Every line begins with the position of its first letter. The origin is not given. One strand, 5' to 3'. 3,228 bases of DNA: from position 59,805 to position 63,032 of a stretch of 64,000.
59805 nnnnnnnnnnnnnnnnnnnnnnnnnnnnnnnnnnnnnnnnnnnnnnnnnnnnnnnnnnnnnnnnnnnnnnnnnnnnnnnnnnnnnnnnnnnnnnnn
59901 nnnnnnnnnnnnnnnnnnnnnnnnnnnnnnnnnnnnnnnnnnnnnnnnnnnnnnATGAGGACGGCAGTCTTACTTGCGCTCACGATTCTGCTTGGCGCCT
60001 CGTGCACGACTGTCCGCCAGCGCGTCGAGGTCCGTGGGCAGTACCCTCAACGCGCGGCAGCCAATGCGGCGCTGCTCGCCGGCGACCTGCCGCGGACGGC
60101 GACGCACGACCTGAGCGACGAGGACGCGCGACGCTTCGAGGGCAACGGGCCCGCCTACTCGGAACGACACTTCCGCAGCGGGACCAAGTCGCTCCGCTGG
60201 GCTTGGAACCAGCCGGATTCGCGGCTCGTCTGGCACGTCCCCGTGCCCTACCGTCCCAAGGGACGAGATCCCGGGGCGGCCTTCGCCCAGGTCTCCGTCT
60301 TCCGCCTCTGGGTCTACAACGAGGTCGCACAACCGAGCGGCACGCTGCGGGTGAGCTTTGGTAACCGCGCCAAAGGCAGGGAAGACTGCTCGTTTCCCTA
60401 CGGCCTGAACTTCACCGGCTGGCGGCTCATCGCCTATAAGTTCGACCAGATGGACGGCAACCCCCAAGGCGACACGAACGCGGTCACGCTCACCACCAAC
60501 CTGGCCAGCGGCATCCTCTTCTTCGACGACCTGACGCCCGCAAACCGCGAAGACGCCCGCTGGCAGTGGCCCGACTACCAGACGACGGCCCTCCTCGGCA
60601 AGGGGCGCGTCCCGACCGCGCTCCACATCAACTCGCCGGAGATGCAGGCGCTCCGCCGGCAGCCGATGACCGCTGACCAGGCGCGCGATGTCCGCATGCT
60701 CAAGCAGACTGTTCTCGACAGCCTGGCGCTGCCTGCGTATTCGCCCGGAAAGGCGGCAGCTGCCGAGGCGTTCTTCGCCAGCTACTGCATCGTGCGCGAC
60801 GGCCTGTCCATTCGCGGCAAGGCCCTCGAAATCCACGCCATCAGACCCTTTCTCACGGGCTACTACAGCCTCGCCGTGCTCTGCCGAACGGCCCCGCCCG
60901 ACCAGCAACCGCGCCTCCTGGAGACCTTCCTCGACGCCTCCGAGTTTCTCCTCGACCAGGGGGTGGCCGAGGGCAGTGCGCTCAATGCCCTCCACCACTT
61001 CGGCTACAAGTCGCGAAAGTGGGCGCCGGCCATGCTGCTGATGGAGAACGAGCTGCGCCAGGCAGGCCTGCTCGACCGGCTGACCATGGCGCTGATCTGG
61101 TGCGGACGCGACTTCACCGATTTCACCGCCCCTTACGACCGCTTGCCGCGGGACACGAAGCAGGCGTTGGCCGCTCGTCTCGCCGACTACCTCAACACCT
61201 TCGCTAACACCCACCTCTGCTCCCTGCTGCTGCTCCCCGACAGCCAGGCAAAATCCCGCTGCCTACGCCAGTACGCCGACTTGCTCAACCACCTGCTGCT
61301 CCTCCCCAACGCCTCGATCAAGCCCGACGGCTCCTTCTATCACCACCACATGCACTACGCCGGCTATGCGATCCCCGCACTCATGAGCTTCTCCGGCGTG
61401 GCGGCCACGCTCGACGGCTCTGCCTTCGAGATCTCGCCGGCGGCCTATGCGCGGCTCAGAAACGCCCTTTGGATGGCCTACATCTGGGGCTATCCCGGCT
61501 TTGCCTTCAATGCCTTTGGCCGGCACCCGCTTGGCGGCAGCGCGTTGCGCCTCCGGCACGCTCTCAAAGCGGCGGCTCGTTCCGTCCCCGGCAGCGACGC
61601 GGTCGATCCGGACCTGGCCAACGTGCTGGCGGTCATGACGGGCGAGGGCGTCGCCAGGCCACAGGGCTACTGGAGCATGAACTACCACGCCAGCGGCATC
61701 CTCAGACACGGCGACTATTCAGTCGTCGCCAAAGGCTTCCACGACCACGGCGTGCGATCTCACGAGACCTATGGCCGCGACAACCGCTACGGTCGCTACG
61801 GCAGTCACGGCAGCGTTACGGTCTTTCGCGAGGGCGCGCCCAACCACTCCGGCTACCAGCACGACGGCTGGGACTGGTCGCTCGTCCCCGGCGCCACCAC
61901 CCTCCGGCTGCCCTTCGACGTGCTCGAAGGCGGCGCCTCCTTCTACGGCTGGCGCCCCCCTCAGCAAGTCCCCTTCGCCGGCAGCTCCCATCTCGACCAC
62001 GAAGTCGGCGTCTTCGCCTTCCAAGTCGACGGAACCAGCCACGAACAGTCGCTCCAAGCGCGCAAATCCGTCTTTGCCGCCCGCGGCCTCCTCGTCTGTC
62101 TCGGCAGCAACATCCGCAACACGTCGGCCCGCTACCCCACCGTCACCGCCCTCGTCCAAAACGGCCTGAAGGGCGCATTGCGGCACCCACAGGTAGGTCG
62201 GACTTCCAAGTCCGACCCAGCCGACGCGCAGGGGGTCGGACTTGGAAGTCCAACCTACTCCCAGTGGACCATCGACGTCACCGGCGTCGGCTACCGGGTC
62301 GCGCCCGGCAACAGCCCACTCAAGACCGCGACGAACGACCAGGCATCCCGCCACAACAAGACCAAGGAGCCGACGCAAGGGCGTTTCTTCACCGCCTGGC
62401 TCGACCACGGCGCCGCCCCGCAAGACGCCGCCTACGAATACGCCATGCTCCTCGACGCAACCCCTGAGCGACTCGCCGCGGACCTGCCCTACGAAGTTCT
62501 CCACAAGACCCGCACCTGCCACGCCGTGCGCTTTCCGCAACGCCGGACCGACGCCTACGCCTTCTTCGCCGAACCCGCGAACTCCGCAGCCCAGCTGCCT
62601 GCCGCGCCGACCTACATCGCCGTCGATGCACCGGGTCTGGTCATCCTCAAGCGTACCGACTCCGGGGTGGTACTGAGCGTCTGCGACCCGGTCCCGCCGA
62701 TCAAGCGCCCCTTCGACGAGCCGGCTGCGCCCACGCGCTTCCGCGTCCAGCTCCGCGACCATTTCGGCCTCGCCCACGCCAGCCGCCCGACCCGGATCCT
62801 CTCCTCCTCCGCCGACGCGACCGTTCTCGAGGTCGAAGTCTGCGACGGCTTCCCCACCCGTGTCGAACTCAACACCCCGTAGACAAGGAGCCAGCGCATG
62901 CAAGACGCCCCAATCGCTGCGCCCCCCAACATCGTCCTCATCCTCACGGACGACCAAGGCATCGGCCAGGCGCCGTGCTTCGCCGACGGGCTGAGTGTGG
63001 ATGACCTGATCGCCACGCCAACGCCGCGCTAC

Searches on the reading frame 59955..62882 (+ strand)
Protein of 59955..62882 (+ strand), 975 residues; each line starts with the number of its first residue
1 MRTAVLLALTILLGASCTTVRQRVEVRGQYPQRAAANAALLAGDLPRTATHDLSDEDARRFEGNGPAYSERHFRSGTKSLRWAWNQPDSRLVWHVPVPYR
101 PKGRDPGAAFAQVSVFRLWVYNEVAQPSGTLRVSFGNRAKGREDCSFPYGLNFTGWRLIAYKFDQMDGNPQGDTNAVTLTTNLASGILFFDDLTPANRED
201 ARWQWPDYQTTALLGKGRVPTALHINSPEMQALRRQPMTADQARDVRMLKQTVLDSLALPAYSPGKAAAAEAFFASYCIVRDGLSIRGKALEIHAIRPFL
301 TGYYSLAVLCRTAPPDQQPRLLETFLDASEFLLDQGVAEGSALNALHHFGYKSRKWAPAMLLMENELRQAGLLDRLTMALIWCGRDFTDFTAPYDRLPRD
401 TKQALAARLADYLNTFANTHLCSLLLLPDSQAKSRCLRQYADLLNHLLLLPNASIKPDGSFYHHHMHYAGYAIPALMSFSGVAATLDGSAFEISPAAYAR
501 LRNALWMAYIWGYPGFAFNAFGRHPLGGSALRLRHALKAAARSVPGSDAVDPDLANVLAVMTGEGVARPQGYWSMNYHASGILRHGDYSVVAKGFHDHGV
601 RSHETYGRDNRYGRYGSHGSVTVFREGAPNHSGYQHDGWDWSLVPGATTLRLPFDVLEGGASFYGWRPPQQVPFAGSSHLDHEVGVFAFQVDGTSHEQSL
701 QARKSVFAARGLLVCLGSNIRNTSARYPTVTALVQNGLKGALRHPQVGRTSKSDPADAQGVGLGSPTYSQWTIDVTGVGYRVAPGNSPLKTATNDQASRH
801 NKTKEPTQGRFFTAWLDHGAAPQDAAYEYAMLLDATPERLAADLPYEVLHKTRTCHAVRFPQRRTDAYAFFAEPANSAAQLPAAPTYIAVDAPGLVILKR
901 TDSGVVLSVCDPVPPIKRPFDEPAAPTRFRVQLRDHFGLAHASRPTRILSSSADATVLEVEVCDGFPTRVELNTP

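Call 17: search_protein_families(library=pfam, proteins=[window:59955-62882:+], max_evalue=0.001)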
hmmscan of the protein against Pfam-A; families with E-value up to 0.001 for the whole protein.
window:59955-62882:+ (975 aa): 4 families
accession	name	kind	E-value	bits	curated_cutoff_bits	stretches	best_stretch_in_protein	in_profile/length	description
PF09093.17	Lyase_catalyt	-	2.2e-40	139.4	25.1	1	316-557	112-348/359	Lyase, catalytic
PF09092.17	Lyase_N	-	7.7e-26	91.3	26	1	69-210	27-164/166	Lyase, N terminal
PF02278.25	Lyase_8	-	7.1e-24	85.1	27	1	584-832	13-250/254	Polysaccharide lyase family 8, super-sandwich domain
PF02884.22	Lyase_8_C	-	3.4e-07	31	22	1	847-912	1-61/69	Polysaccharide lyase family 8, C-terminal beta-sandwich domain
